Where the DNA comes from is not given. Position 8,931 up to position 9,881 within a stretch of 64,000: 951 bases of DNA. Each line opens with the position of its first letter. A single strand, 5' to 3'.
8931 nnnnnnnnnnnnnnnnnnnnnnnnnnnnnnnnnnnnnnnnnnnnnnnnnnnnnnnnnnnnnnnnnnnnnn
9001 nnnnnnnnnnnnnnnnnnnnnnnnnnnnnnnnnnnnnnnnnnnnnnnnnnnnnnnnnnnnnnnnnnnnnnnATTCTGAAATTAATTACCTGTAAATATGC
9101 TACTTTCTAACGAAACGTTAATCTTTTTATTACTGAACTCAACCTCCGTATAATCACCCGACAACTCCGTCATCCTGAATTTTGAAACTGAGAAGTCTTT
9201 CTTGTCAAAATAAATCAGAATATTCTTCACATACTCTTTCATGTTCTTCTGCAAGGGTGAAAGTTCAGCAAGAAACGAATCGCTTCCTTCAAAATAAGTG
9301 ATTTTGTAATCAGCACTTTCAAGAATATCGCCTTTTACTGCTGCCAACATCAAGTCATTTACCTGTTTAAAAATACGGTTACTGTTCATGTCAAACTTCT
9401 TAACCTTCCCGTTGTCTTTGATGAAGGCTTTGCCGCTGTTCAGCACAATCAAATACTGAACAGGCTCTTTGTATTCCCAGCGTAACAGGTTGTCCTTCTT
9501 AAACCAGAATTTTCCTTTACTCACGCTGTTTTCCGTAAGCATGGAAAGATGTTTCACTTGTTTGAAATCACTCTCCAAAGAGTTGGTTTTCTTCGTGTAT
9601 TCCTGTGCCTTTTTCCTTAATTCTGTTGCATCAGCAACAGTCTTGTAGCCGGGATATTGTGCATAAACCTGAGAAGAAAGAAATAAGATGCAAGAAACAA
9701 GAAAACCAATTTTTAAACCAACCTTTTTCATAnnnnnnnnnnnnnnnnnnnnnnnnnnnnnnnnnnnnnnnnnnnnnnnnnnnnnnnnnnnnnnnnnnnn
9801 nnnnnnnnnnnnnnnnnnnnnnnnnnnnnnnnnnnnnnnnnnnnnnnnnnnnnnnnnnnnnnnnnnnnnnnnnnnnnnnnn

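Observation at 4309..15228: An 11-gene translationally coupled operon: an aryl-polyene/flexirubin-type lipid pathway with an S46 dipeptidyl-peptidase and a WG-repeat protein appended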

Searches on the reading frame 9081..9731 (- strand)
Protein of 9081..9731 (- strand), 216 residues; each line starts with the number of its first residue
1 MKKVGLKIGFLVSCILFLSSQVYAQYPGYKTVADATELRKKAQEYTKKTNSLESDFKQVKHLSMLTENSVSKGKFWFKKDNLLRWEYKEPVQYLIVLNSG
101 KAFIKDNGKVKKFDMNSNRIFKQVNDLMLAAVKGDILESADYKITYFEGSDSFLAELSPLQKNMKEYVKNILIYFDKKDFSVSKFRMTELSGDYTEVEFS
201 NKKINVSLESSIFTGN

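Call 3: search_protein_families(library=pfam, proteins=[window:9081-9731:-], max_evalue=0.01)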
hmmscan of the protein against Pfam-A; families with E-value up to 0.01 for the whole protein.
window:9081-9731:- (216 aa): 1 family
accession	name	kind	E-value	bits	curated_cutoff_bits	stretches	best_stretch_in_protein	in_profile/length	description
PF03548.22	LolA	-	1.2e-17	64.6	23.6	1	48-214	2-163/165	Outer membrane lipoprotein carrier protein LolA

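Call 7: search_protein_families(library=ncbifam, proteins=[window:9081-9731:-], max_evalue=0.001)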
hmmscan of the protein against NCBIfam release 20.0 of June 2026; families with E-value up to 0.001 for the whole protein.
window:9081-9731:- (216 aa): 4 families
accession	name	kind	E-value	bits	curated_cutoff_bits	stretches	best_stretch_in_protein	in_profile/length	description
NF053544.1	LolA2_flexi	equivalog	2.4e-64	216.5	125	1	12-214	6-207/208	flexirubin biosynthesis/transport protein LolA2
TIGR00547.2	lolA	equivalog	2.5e-15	56.5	112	1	33-214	16-190/202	outer membrane lipoprotein periplasmic chaperone LolA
NF000663.1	PRK00031.2-1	exception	2.5e-06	27.1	120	1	46-105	17-74/168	LolA-like outer membrane lipoprotein chaperone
NF053572.1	LolA1_Flavo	equivalog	8.9e-05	22.2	100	0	162-214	147-199/214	outer membrane lipoprotein periplasmic chaperone LolA1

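Call 12: find_homologous_proteins(query=window:9081-9731:-, max_evalue=0.00001)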
Query window:9081-9731:- (216 aa): 176 proteins with E <= 0.00001 among 510 candidates; the best 120 are listed.
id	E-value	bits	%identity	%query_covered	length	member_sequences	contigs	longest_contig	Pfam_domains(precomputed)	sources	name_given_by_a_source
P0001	2.1e-126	437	94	100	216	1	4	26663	PF03548.23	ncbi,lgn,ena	-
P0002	1.6e-125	435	93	100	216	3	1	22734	PF03548.23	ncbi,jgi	jgi:outer membrane lipoprotein-sorting protein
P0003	5.9e-123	426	91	100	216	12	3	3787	PF03548.23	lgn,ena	-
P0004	2.9e-119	414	89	100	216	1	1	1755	PF03548.23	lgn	-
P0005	5.2e-117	407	88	100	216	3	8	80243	PF03548.23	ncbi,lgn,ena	-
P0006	1.9e-115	402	87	100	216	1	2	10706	PF03548.23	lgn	-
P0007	4.7e-115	400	88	96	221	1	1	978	PF03548.23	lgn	-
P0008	1.7e-113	395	87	95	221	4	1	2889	PF03548.23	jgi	jgi:outer membrane lipoprotein-sorting protein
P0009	1.8e-113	395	91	90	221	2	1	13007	PF03548.23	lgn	-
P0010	3.1e-113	394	84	100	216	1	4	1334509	PF03548.23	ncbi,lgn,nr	ncbi:MAG: Outer-membrane lipoprotein carrier protein [Bacteroidia bacterium]|nr:Outer-membrane lipop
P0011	3.8e-113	394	88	96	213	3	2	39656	PF03548.23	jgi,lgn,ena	jgi:outer membrane lipoprotein-sorting protein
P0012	4.5e-112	391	87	96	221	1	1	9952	PF03548.23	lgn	-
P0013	1.4e-111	389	85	99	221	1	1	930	PF03548.23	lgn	-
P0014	5.3e-107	374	82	98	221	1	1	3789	PF03548.23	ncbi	-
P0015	4.3e-103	361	81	95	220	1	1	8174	PF03548.23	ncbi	-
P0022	2.1e-91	323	73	94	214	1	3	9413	PF03548.23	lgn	-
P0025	1.3e-54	203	48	95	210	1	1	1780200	PF03548.23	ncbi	ncbi:MAG: outer membrane lipoprotein carrier protein LolA [Agriterribacter sp.]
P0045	8.5e-52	194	51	88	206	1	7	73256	PF03548.23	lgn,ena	-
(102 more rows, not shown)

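Call 13: find_encoding_contigs(protein=P0010, flank=10000, max_places=2)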
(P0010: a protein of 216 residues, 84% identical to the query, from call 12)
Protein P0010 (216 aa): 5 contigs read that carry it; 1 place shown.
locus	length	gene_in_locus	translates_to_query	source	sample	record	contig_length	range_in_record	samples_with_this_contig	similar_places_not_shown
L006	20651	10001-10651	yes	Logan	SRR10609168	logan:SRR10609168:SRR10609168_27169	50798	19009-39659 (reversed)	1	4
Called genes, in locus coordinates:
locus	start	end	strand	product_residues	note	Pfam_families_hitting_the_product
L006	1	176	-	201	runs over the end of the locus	PF02075:RuvC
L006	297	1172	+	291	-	PF18962:Por_Secre_tail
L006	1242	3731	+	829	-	PF13715:CarbopepD_reg_2, PF07715:Plug, PF00593:TonB_dep_Rec_b-barrel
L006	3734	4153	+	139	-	-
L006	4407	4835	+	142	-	PF13279:4HBT_2, PF03061:4HBT (weak)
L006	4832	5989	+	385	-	PF00109:ketoacyl-synt, PF02801:Ketoacyl-synt_C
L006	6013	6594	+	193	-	-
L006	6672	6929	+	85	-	PF00550:PP-binding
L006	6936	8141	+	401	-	PF00109:ketoacyl-synt, PF00108:Thiolase_N (faint), PF02801:Ketoacyl-synt_C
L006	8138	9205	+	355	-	PF00109:ketoacyl-synt (weak), PF13723:Ketoacyl-synt_2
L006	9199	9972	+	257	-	PF01522:Polysacc_deac_1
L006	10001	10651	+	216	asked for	PF03548:LolA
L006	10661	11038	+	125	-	PF07977:FabA (weak), PF22818:ApeI-like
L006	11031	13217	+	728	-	PF10459:Peptidase_S46, PF00089:Trypsin (faint), PF13365:Trypsin_2 (faint)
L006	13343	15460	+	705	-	-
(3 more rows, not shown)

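Call 14: find_encoding_contigs(protein=P0022, flank=10000, max_places=2)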
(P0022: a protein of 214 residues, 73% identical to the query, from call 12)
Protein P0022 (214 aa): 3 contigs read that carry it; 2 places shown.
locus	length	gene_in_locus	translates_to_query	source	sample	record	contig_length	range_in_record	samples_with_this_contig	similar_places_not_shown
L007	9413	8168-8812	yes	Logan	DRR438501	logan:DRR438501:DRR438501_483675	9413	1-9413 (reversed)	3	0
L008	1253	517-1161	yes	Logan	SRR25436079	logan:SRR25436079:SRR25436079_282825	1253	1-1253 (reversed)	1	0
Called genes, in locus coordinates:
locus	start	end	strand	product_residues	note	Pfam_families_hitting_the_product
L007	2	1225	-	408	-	?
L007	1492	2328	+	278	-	PF00582:Usp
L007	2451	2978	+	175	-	PF13279:4HBT_2, PF03061:4HBT (weak)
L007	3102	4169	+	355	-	PF00109:ketoacyl-synt, PF08545:ACP_syn_III (faint), PF02801:Ketoacyl-synt_C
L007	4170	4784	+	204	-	-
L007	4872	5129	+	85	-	PF00550:PP-binding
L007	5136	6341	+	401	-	PF00109:ketoacyl-synt, PF02801:Ketoacyl-synt_C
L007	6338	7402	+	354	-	PF00109:ketoacyl-synt (weak), PF13723:Ketoacyl-synt_2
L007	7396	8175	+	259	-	PF01522:Polysacc_deac_1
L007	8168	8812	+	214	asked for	PF03548:LolA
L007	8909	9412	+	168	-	?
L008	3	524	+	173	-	?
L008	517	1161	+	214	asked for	PF03548:LolA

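Call 15: find_encoding_contigs(protein=P0045, flank=10000, max_places=2)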
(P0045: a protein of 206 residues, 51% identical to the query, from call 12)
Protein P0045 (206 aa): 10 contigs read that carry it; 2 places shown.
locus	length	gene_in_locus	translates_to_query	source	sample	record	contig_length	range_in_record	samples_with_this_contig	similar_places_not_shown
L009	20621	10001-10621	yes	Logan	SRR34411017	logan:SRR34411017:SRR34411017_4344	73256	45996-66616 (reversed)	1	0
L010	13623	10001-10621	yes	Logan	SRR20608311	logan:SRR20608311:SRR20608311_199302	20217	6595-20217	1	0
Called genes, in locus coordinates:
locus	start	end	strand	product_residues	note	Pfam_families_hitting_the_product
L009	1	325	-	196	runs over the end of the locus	PF04542:Sigma70_r2, PF08281:Sigma70_r4_2, PF04545:Sigma70_r4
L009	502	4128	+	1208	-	PF00512:HisKA, PF02518:HATPase_c, PF14501:HATPase_c_5 (faint)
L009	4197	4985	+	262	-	PF00378:ECH_1, PF16113:ECH_2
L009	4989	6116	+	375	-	PF00109:ketoacyl-synt, PF08545:ACP_syn_III (faint), PF02801:Ketoacyl-synt_C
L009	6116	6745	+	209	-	PF00109:ketoacyl-synt (weak)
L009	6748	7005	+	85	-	PF00550:PP-binding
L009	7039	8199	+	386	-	PF00109:ketoacyl-synt, PF00108:Thiolase_N (weak), PF02801:Ketoacyl-synt_C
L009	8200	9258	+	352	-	-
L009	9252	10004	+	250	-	PF01522:Polysacc_deac_1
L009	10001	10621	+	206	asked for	PF03548:LolA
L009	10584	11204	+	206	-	-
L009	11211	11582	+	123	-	PF07977:FabA (weak), PF22818:ApeI-like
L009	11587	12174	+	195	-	PF04238:DUF420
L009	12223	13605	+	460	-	PF03712:Cu2_monoox_C (weak)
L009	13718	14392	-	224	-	PF01746:tRNA_m1G_MT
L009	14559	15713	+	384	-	PF02670:DXP_reductoisom, PF08436:DXP_redisom_C, PF13288:DXPR_C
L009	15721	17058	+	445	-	PF02163:Peptidase_M50, PF00595:PDZ (faint), PF13180:PDZ_2 (faint), PF17820:PDZ_6 (weak)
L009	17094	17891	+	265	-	-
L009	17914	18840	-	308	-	PF01073:3Beta_HSD (weak), PF01370:Epimerase, PF02719:Polysacc_synt_2, PF04321:RmlD_sub_bind, PF07993:NAD_binding_4 (faint), PF13460:NAD_binding_10, PF16363:GDP_Man_Dehyd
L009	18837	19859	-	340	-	PF07885:Ion_trans_2, PF02254:TrkA_N, PF02080:TrkA_C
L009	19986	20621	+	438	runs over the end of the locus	PF00919:UPF0004, PF04055:Radical_SAM, PF18693:TRAM_2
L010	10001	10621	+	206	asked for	PF03548:LolA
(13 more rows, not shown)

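Call 16: find_encoding_contigs(protein=P0025, flank=10000, max_places=2)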
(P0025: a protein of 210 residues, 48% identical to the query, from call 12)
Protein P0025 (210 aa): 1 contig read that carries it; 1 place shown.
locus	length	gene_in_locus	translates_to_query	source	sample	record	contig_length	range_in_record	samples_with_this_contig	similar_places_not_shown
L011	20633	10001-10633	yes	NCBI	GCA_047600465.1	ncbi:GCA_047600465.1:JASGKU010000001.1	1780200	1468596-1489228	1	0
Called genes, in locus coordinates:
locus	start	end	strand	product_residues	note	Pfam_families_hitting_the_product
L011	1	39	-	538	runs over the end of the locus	-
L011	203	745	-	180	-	-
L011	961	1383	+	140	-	PF22817:ApeP-like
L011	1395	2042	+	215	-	-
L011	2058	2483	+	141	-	PF13279:4HBT_2, PF03061:4HBT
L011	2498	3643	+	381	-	PF00109:ketoacyl-synt, PF02801:Ketoacyl-synt_C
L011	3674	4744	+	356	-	PF21212:Dimerisation2-like_dom, PF13489:Methyltransf_23 (weak), PF00891:Methyltransf_2, PF08242:Methyltransf_12, PF13649:Methyltransf_25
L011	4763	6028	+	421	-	PF00070:Pyr_redox (faint), PF00890:FAD_binding_2 (faint), PF01266:DAO (faint), PF01494:FAD_binding_3, PF03486:HI0933_like (faint), PF04820:Trp_halogenase, PF12831:FAD_oxidored, PF04820:Trp_halogenase, +1 more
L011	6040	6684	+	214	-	-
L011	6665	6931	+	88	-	PF00550:PP-binding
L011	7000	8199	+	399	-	PF00109:ketoacyl-synt, PF02801:Ketoacyl-synt_C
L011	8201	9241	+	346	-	PF00109:ketoacyl-synt, PF13723:Ketoacyl-synt_2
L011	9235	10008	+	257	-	PF01522:Polysacc_deac_1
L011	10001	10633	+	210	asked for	PF03548:LolA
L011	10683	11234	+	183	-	-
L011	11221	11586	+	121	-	PF07977:FabA, PF22818:ApeI-like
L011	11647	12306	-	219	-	PF07715:Plug (weak), PF03544:TonB_C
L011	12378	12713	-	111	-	PF01520:Amidase_3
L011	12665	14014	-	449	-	PF05569:Peptidase_M56, PF01520:Amidase_3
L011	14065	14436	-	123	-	PF03965:Penicillinase_R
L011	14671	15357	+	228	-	PF00005:ABC_tran, PF13304:AAA_21 (faint)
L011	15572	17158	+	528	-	PF00144:Beta-lactamase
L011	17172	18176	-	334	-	PF02737:3HCDH_N, PF00725:3HCDH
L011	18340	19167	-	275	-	-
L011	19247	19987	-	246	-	PF03932:CutC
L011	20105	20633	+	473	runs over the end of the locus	PF01408:GFO_IDH_MocA, PF21252:Glyco_hydro_109_C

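Call 19: find_related_loci(query=A1, collection=genome_contigs, flank=10000)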
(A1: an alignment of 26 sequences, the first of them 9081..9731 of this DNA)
Query A1 (216 aa) in genome_contigs; peptide patterns used: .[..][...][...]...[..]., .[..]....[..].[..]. (x = any residue, [..] = any of these).
599 stretches matched a pattern (row limit reached: there are more); 493 encode a relative of the query (tblastn E <= 1e-3); the best 80 are kept; 80 distinct loci.
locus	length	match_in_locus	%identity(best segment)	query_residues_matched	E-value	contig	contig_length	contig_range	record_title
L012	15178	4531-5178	93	1-216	5e-134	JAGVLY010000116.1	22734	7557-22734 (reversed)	MAG: Bacteroidia bacterium isolate SW_52 c_000000139250, whole genome shotgun sequence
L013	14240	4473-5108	89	5-216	4e-127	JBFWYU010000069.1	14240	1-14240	MAG: Bacteroidia bacterium isolate CA_2019_TPBS_171 NODE_17900_length_14240_cov_5.520867_TPBS, whole genome shotgun sequ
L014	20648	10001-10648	88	1-216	3e-125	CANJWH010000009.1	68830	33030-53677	MAG: Bacteroidetes bacterium isolate RH-23may17-764 genome assembly, contig: RH-23may17-C2767, whole genome shotgun sequ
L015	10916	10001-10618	91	11-216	6e-125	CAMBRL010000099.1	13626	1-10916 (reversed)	MAG: Chitinophaga pinensis isolate MiH-14oct19-92 genome assembly, contig: MiH-14oct19-C9369, whole genome shotgun seque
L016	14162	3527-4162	49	8-214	1e-65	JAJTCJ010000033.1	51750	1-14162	MAG: Bacteroidetes bacterium isolate C_No_T20_B_bin.80 scaffold_1438, whole genome shotgun sequence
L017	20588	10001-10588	53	19-214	8e-64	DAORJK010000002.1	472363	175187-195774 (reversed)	MAG TPA_asm: Bacteroidia bacterium isolate AMR_MDS_5553 NODE_2_length_472363_cov_46.624218, whole genome shotgun sequenc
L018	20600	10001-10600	49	16-214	5e-62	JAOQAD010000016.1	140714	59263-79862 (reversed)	MAG: Bacteroidetes bacterium isolate RYN_273 scaffold_62720, whole genome shotgun sequence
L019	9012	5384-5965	48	22-214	9e-62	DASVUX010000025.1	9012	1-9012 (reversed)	MAG TPA_asm: Bacteroidia bacterium isolate SMAG_U3328 k141_494478, whole genome shotgun sequence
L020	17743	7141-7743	51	10-213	3e-61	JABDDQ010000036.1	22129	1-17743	MAG: Bacteroidetes bacterium isolate BWMinControl_Nextera43_MAG4 3300020879.a:Ga0207019_1081, whole genome shotgun seque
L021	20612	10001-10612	51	10-213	3e-61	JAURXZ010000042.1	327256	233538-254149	MAG: Bacteroidia bacterium isolate E10_metabat.bin.7 E10_k141_377433, whole genome shotgun sequence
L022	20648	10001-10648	45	4-214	7e-61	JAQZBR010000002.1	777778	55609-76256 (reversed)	MAG: Bacteroidota bacterium isolate C_No_T20_C_bin.137 scaffold_6, whole genome shotgun sequence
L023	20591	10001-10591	49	11-205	7e-61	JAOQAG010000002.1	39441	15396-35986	MAG: Bacteroidetes bacterium isolate RYN_276 scaffold_2262413, whole genome shotgun sequence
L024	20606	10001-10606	50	12-215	1e-60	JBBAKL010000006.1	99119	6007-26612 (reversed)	MAG: Bacteroidia bacterium isolate EUL_036 ctg6-EUL_036, whole genome shotgun sequence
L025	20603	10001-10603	50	10-213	2e-60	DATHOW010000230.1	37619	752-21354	MAG TPA_asm: Bacteroidia bacterium isolate SMAG_U12694 k141_3670396, whole genome shotgun sequence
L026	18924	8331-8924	49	10-205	5e-60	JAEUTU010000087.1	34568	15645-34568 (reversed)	MAG: Bacteroidia bacterium isolate new MAG-337 k141_560791, whole genome shotgun sequence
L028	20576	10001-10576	48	24-214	4e-60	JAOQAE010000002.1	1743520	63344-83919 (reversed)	MAG: Bacteroidetes bacterium isolate RYN_274 scaffold_4026621, whole genome shotgun sequence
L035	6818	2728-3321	49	15-214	1e-58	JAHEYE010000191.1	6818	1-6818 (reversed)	MAG: Sphingobacteriaceae bacterium isolate nzgw120 NODE_10031_length_6819_cov_4.279039, whole genome shotgun sequence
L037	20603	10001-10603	47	14-213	1e-58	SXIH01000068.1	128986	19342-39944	MAG: Bacteroidota bacterium isolate F1-120-MAGs045 F1-120__c933781, whole genome shotgun sequence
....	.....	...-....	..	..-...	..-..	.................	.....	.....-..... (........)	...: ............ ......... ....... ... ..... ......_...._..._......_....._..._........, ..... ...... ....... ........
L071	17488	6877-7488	48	7-213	7e-57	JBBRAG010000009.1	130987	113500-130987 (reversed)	MAG: Bacteroidia bacterium isolate Co_metawrap_2282 Cmw_2282_k141_14195256_length_130987_cov_13.0024, whole genome shotg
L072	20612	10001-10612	45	11-213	4e-57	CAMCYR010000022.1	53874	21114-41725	MAG: Chitinophaga pinensis isolate MsH-01oct19-148 genome assembly, contig: MsH-01oct19-C881, whole genome shotgun seque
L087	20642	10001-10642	49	1-213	1e-56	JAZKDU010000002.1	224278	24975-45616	MAG: Bacteroidota bacterium isolate DC_HB_01_SPN181219-bin066 DCHB01SPN_B066_0_000000000002, whole genome shotgun sequen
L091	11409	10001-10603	42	14-214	2e-56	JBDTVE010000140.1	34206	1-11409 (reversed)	MAG: Bacteroidota bacterium isolate cluster3_bin.60 NODE_3569_length_34206_cov_9.086293, whole genome shotgun sequence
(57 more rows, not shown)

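Call 22: search_protein_families(library=ncbifam, proteins=[L009:10584-11204:+, L011:10683-11234:+, L011:1395-2042:+, L011:961-1383:+], max_evalue=0.001)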
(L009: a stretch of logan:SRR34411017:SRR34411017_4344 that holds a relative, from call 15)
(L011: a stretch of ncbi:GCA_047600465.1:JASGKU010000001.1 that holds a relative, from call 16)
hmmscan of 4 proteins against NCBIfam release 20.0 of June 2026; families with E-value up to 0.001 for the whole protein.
L009:10584-11204:+ (206 aa): 1 family
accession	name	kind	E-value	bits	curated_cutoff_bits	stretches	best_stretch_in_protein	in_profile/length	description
NF053540.1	LolB2_flexi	equivalog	3.6e-24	85.6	60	1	9-187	3-184/203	flexirubin biosynthesis protein LolB2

L011:10683-11234:+ (183 aa): 1 family
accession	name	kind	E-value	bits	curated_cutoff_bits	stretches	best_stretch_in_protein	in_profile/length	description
NF053540.1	LolB2_flexi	equivalog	6.4e-35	120.7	60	1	18-177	46-203/203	flexirubin biosynthesis protein LolB2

L011:1395-2042:+ (215 aa): 0 families

L011:961-1383:+ (140 aa): 1 family
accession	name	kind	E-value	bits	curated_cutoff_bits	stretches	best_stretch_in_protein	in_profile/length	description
NF000582.1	PRK00006.1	equivalog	0.00081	19.4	113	0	3-133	2-135/137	3-hydroxyacyl-ACP dehydratase FabZ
